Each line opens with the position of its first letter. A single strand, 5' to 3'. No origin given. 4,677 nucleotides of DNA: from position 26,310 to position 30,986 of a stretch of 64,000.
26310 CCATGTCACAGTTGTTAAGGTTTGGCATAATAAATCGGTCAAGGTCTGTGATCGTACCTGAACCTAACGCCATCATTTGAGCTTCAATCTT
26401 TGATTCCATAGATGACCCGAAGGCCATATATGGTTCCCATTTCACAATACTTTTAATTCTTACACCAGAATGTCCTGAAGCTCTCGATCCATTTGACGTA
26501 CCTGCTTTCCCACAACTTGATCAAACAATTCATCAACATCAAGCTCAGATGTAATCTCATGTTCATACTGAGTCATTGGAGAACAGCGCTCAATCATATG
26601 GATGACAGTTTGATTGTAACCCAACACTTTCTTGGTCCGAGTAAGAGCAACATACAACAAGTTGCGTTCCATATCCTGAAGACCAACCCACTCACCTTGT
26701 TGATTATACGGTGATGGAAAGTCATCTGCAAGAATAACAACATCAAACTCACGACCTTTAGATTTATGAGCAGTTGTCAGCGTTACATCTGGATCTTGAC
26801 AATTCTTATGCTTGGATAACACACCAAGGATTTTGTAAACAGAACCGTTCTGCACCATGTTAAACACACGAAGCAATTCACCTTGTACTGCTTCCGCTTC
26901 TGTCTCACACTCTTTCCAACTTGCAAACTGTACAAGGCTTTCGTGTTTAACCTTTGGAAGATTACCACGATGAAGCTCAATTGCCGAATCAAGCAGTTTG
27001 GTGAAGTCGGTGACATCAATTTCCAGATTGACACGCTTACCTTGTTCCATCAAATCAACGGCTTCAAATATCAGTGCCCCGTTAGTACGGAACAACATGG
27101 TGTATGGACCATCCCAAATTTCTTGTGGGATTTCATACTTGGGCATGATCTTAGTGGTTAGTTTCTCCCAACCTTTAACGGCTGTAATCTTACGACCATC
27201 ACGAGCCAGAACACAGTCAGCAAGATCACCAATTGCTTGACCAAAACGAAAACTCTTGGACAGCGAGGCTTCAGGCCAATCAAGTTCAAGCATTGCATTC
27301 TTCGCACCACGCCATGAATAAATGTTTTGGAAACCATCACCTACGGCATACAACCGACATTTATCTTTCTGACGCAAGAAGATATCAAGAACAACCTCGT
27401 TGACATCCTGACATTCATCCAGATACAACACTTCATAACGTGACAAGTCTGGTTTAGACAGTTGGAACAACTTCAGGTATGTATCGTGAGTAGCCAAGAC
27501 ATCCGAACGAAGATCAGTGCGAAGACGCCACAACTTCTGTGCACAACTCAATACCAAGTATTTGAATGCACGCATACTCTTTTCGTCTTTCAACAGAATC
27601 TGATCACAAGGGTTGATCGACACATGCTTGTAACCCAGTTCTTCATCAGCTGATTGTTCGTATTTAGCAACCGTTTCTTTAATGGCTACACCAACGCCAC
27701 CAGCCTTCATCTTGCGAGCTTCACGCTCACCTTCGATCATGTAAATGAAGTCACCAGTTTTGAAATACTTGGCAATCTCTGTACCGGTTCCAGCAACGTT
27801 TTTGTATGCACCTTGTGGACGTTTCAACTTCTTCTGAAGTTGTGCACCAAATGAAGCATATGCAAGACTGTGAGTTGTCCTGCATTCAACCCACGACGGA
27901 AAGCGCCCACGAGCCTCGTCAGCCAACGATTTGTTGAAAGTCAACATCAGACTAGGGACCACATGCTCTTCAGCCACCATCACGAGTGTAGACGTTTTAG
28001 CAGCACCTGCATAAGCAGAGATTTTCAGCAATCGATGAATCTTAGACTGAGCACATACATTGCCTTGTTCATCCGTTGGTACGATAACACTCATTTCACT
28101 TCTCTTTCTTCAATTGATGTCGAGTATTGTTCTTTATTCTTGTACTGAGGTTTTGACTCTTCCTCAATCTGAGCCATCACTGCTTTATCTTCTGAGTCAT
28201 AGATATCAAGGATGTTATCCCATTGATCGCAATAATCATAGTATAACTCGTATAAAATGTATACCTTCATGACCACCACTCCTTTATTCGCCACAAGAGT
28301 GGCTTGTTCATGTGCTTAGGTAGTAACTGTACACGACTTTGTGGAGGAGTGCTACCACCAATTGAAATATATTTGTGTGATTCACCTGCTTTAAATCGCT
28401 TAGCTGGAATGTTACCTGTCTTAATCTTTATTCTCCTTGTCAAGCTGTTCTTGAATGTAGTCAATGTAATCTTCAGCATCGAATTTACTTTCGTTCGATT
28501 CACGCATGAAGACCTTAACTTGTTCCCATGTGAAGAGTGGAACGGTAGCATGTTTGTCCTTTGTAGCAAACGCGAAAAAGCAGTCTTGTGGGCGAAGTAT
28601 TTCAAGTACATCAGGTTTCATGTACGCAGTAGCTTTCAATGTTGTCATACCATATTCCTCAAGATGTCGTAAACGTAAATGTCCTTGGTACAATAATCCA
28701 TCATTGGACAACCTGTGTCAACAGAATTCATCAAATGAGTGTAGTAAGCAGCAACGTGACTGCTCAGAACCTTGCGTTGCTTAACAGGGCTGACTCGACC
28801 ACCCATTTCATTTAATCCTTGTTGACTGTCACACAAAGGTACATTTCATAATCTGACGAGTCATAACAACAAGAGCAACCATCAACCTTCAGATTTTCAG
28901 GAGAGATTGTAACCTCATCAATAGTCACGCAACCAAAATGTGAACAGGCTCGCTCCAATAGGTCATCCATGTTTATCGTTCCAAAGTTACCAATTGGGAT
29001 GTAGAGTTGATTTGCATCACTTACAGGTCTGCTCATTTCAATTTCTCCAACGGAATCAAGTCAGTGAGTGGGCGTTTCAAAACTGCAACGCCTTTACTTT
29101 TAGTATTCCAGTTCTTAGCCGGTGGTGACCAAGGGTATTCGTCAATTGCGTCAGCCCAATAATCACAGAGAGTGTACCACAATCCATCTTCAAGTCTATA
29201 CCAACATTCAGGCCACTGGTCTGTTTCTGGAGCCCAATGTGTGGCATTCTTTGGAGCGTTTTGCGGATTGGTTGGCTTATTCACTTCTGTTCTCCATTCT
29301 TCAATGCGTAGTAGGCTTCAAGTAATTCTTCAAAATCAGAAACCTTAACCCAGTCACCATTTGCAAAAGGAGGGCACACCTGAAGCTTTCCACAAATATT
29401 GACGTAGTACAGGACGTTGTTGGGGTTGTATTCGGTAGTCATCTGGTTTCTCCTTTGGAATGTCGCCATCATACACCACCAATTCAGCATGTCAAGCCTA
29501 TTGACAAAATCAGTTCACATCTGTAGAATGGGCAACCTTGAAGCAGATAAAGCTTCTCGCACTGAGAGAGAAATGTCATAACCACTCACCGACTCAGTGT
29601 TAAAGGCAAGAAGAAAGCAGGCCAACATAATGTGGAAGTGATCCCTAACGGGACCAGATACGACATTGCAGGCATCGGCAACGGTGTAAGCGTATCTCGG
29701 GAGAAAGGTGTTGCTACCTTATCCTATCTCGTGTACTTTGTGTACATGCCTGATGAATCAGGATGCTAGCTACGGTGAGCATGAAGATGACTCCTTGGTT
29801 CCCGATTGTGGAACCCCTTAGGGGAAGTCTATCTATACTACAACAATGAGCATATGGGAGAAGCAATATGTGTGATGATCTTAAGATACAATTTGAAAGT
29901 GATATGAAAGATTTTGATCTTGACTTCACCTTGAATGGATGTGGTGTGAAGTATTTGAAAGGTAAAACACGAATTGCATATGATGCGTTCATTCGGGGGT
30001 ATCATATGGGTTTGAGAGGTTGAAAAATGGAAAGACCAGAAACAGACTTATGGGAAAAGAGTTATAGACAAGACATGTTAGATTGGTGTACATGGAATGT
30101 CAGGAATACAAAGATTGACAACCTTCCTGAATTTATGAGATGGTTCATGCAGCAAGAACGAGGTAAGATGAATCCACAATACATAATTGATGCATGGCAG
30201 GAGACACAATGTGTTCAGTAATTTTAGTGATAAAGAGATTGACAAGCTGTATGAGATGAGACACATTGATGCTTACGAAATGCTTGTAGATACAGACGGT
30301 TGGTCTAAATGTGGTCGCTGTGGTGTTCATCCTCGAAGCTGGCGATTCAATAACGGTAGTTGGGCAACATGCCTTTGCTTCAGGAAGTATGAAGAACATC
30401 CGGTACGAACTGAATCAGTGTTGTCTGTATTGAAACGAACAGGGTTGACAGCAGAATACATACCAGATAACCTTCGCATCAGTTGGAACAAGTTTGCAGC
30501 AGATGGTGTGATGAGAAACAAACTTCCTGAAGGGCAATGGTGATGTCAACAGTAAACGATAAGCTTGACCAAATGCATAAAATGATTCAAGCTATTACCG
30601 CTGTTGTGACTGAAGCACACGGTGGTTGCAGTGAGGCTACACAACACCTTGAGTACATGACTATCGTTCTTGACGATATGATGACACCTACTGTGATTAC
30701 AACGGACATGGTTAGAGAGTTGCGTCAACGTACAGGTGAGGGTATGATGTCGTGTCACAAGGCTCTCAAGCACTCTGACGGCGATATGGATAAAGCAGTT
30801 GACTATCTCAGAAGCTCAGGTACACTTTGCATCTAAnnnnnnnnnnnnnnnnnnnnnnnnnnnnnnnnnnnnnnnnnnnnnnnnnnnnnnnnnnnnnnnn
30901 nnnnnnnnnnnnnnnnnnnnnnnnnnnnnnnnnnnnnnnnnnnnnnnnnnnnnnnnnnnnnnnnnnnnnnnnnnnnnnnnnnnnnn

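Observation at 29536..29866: ~330-nt promoter-proximal segment with no coding capacity: candidate phage ncRNA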

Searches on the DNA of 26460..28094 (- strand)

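Call 45: search_rna_families(sources=[L107, L105, L106, L121, L002, L001], threshold=gathering)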
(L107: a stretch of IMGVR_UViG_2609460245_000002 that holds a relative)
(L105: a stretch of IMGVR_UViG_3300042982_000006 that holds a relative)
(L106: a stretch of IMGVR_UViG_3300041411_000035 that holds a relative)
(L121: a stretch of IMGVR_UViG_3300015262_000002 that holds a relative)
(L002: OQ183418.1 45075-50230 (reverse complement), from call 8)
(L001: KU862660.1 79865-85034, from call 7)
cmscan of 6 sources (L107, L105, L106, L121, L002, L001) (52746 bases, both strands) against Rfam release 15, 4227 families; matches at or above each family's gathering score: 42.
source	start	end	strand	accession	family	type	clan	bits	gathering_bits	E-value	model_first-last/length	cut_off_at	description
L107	113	185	-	RF00005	tRNA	Gene; tRNA;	CL00001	67.3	29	1.5e-12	1-71/71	no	tRNA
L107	771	843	-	RF00005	tRNA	Gene; tRNA;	CL00001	66.6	29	2.2e-12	1-71/71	no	tRNA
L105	3536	3606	+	RF00005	tRNA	Gene; tRNA;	CL00001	65.4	29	4.8e-12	1-71/71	no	tRNA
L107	1492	1563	-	RF00005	tRNA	Gene; tRNA;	CL00001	63.5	29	1.6e-11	1-71/71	no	tRNA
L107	1772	1842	-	RF00005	tRNA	Gene; tRNA;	CL00001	61.2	29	6.7e-11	1-71/71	no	tRNA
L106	6404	6474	+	RF00005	tRNA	Gene; tRNA;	CL00001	61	29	7.6e-11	1-71/71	no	tRNA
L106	4176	4250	+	RF00005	tRNA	Gene; tRNA;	CL00001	60.9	29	8.4e-11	1-71/71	no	tRNA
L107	1060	1141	-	RF00005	tRNA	Gene; tRNA;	CL00001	60.4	29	1.2e-10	1-71/71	no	tRNA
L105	5153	5225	+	RF00005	tRNA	Gene; tRNA;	CL00001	59.7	29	1.8e-10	1-71/71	no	tRNA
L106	4732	4802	+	RF00005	tRNA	Gene; tRNA;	CL00001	59.7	29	1.7e-10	1-71/71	no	tRNA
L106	4954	5027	+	RF00005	tRNA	Gene; tRNA;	CL00001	58.1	29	5e-10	1-71/71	no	tRNA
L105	3084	3170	+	RF00005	tRNA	Gene; tRNA;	CL00001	57.9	29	5.4e-10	1-71/71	no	tRNA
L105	3004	3075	+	RF00005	tRNA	Gene; tRNA;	CL00001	56.8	29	1.1e-09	1-71/71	no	tRNA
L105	3749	3822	+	RF00005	tRNA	Gene; tRNA;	CL00001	56.3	29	1.6e-09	1-71/71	no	tRNA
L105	4773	4844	+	RF00005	tRNA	Gene; tRNA;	CL00001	55.8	29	2.1e-09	1-71/71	no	tRNA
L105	6771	6844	+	RF00005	tRNA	Gene; tRNA;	CL00001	55.1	29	3.3e-09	1-71/71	no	tRNA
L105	3391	3464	+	RF00005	tRNA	Gene; tRNA;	CL00001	54.8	29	3.9e-09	1-71/71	no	tRNA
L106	4650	4723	+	RF00005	tRNA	Gene; tRNA;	CL00001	53.7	29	8.1e-09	1-71/71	no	tRNA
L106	6080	6153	+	RF00005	tRNA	Gene; tRNA;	CL00001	53.7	29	8.1e-09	1-71/71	no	tRNA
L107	683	758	-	RF00005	tRNA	Gene; tRNA;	CL00001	53.3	29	1e-08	1-71/71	no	tRNA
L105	5396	5466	+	RF00005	tRNA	Gene; tRNA;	CL00001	52.5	29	1.7e-08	1-71/71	no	tRNA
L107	199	271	-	RF00005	tRNA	Gene; tRNA;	CL00001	52.3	29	1.9e-08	1-71/71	no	tRNA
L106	7418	7491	+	RF00005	tRNA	Gene; tRNA;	CL00001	51.3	29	3.7e-08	1-71/71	no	tRNA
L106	5780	5851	+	RF00005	tRNA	Gene; tRNA;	CL00001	50.2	29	7.2e-08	1-71/71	no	tRNA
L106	6161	6233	+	RF00005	tRNA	Gene; tRNA;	CL00001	50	29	8.2e-08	1-71/71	no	tRNA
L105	5234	5306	+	RF00005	tRNA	Gene; tRNA;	CL00001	49.8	29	9.3e-08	1-71/71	no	tRNA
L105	6294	6365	+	RF00005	tRNA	Gene; tRNA;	CL00001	49.7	29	1e-07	1-71/71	no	tRNA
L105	4595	4666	+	RF00005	tRNA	Gene; tRNA;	CL00001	49.5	29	1.1e-07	1-71/71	no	tRNA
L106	7097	7168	+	RF00005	tRNA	Gene; tRNA;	CL00001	49.1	29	1.4e-07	1-71/71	no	tRNA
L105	5316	5387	+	RF00005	tRNA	Gene; tRNA;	CL00001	48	29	2.9e-07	1-71/71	no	tRNA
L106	6242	6313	+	RF00005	tRNA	Gene; tRNA;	CL00001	48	29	2.9e-07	1-71/71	no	tRNA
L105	5476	5547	+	RF00005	tRNA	Gene; tRNA;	CL00001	47.6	29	3.8e-07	1-71/71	no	tRNA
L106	6323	6394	+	RF00005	tRNA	Gene; tRNA;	CL00001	47.6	29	3.8e-07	1-71/71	no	tRNA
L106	7578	7650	+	RF00005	tRNA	Gene; tRNA;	CL00001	47.1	29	5.3e-07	1-71/71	no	tRNA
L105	6087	6157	+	RF00005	tRNA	Gene; tRNA;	CL00001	46.9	29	5.9e-07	1-71/71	no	tRNA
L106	6912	6982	+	RF00005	tRNA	Gene; tRNA;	CL00001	46.9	29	5.9e-07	1-71/71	no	tRNA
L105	3296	3382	+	RF00005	tRNA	Gene; tRNA;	CL00001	46.7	29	6.6e-07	1-71/71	no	tRNA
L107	1408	1481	-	RF00005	tRNA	Gene; tRNA;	CL00001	46.2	29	9.4e-07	1-71/71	no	tRNA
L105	6914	6986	+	RF00005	tRNA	Gene; tRNA;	CL00001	44.7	29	2.4e-06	1-71/71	no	tRNA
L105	5647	5719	+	RF00005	tRNA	Gene; tRNA;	CL00001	41.3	29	2.1e-05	1-71/71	no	tRNA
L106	6719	6792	+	RF00005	tRNA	Gene; tRNA;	CL00001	40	29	4.5e-05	1-71/71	no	tRNA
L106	7501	7570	+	RF00005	tRNA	Gene; tRNA;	CL00001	33.1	29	0.0036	1-71/71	no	tRNA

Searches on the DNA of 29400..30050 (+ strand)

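Call 5: search_dna_similar(query=window:29400-30050:+, collection=phages, mode=distant, max_rows=40)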
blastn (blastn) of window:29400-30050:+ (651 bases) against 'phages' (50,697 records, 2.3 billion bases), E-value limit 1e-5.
Records with a match: 3; places in all: 3; records where one place covers at least 80% of the query: 0.
Best place of each record, by identity: 60-80% 3.
By first word of the organism name: Pseudomonas 3.
By host as written in the record: Pseudomonas putida PpG1 2; Pseudomonas plecoglossicida XSDHY-P 1.
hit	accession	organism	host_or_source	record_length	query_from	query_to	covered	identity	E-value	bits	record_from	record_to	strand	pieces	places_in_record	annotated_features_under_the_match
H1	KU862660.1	Pseudomonas phage phiPMW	Pseudomonas putida PpG1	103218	164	337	27%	76.6%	3e-24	119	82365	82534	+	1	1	hypothetical protein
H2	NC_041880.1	Pseudomonas phage phiPMW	Pseudomonas putida PpG1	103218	164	337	27%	76.6%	3e-24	119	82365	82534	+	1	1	hypothetical protein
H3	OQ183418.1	Pseudomonas phage vB_PpS_SYP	Pseudomonas plecoglossicida XSDHY-P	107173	63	215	24%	73.2%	8e-13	82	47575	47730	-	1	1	hypothetical protein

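Call 7: get_annotated_region(hit=H1, flank=2500)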
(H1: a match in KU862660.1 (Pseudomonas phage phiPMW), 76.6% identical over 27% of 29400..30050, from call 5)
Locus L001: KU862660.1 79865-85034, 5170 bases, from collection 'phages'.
description: Pseudomonas phage phiPMW, complete genome.
organism: Pseudomonas phage phiPMW (NCBI taxid 1815582)
taxonomy: Viruses; Duplodnaviria; Heunggongvirae; Uroviricota; Caudoviricetes; Plaisancevirus; Plaisancevirus PMW
host: Pseudomonas putida PpG1; source: -; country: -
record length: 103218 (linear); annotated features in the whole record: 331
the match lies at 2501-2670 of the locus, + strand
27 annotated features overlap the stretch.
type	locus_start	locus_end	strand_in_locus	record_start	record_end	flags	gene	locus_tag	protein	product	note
CDS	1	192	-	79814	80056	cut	-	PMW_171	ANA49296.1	hypothetical protein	PMW_gp171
regulatory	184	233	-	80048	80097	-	-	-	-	promoter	putative Sigma70 promoter element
CDS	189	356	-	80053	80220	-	-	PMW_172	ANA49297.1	hypothetical protein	PMW_gp172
regulatory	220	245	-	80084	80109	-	-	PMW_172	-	promoter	putative phage specific promoter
CDS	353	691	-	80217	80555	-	-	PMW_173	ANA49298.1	hypothetical protein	PMW_gp173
regulatory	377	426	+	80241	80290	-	-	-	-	promoter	putative Sigma70 promoter element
CDS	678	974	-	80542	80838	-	-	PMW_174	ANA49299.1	hypothetical protein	PMW_gp174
CDS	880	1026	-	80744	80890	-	-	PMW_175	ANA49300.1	hypothetical protein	PMW_gp175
CDS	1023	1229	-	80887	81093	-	-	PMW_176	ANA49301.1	hypothetical protein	PMW_gp176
CDS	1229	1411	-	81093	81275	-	-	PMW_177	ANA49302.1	hypothetical protein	PMW_gp177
CDS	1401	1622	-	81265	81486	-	-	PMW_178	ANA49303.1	hypothetical protein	PMW_gp178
CDS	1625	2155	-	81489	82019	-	-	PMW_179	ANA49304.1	hypothetical protein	PMW_gp179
CDS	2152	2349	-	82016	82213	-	-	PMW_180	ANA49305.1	hypothetical protein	PMW_gp180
regulatory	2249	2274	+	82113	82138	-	-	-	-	promoter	putative phage specific promoter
CDS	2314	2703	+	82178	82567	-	-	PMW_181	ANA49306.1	hypothetical protein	PMW_gp181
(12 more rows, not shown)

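Call 8: get_annotated_region(hit=H3, flank=2500)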
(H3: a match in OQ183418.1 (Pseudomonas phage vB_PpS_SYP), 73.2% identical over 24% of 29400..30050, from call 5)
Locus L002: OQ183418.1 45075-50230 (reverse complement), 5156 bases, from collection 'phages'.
description: Pseudomonas phage vB_PpS_SYP, complete genome.
organism: Pseudomonas phage vB_PpS_SYP (NCBI taxid 3020390)
taxonomy: Viruses; Duplodnaviria; Heunggongvirae; Uroviricota; Caudoviricetes
host: Pseudomonas plecoglossicida XSDHY-P; source: river lake; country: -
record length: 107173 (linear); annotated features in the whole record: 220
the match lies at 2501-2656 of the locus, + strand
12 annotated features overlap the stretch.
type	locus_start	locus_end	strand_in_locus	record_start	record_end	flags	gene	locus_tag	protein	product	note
CDS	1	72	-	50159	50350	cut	-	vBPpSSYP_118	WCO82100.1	hypothetical protein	-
CDS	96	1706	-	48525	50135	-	-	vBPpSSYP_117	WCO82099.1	superfamily I DNA and RNA helicase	-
CDS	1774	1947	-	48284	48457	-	-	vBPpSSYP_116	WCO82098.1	hypothetical protein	-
CDS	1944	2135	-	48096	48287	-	-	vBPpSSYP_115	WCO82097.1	hypothetical protein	-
CDS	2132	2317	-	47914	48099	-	-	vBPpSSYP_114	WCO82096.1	hypothetical protein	-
CDS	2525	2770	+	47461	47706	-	-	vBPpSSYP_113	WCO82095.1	hypothetical protein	-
CDS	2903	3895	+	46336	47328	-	-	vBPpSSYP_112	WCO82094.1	hypothetical protein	-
CDS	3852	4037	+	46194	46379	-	-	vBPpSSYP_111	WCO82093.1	hypothetical protein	-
CDS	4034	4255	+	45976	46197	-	-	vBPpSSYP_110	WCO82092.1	hypothetical protein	-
CDS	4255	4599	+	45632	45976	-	-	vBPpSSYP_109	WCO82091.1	hypothetical protein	-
CDS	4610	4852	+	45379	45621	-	-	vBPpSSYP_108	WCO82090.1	hypothetical protein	-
CDS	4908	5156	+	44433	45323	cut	-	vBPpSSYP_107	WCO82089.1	band 7 protein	-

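Call 12: search_rna_families(source=window, start=29400, end=29950, threshold=evalue, max_evalue=10, show_alignments=3)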
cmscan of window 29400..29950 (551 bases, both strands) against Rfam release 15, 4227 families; matches with E-value up to 10: 3.
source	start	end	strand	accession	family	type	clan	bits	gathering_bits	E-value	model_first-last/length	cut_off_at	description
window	29440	29506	-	RF02980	freshwater-2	Cis-reg;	-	17.1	49.9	4.2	1-84/84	no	freshwater-2 RNA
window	29868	29924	+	RF01150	sR11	Gene; snRNA; snoRNA; CD-box;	-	14.1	39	4.6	1-57/57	no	Small nucleolar RNA sR11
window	29533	29632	-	RF02171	RFPL3-AS1_1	Gene; lncRNA;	-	13.2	70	1.1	1-88/88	no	RFPL3 antisense RNA 1 conserved region 1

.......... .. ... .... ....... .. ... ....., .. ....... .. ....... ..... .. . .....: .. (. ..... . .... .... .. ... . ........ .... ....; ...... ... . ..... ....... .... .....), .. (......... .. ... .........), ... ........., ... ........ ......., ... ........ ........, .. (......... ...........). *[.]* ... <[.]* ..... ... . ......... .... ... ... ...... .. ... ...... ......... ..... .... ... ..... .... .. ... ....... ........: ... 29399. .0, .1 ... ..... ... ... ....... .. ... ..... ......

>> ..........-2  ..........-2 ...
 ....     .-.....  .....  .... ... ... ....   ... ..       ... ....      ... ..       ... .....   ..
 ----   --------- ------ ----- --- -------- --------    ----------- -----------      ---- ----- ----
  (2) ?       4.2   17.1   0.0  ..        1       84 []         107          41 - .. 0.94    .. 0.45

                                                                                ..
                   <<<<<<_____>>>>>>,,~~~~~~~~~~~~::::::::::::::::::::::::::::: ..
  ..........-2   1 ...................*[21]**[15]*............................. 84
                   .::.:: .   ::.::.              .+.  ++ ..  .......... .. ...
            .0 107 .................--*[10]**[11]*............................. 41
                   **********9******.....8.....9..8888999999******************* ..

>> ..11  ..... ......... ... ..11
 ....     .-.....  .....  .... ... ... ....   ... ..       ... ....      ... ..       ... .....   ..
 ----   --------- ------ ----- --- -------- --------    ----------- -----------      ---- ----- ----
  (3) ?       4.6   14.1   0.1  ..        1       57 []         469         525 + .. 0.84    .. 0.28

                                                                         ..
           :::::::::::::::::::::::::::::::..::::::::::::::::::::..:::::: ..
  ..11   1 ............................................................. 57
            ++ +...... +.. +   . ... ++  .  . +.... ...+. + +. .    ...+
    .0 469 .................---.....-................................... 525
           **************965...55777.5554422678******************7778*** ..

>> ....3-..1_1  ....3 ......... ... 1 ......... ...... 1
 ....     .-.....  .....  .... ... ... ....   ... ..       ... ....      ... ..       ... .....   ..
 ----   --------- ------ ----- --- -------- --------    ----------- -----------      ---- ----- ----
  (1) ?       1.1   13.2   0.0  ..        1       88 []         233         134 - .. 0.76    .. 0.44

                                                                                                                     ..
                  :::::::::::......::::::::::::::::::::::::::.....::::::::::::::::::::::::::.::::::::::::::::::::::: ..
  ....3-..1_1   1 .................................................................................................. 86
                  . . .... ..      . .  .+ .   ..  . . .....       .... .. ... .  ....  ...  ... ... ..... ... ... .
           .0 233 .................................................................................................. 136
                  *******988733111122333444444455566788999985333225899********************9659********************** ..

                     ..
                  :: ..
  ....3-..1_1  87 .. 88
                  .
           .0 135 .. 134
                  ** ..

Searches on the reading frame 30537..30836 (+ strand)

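Call 34: search_protein_families(library=pfam, proteins=[window:30537-30836:+], max_evalue=0.01)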
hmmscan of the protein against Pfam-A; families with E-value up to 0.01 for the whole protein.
window:30537-30836:+ (99 aa): 1 family
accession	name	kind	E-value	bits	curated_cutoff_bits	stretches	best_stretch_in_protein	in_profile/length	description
PF25025.1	EF-Ts_N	-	8.6e-06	26.1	33.2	1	58-93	16-52/60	Elongation factor Ts, mitochondrial, N-terminal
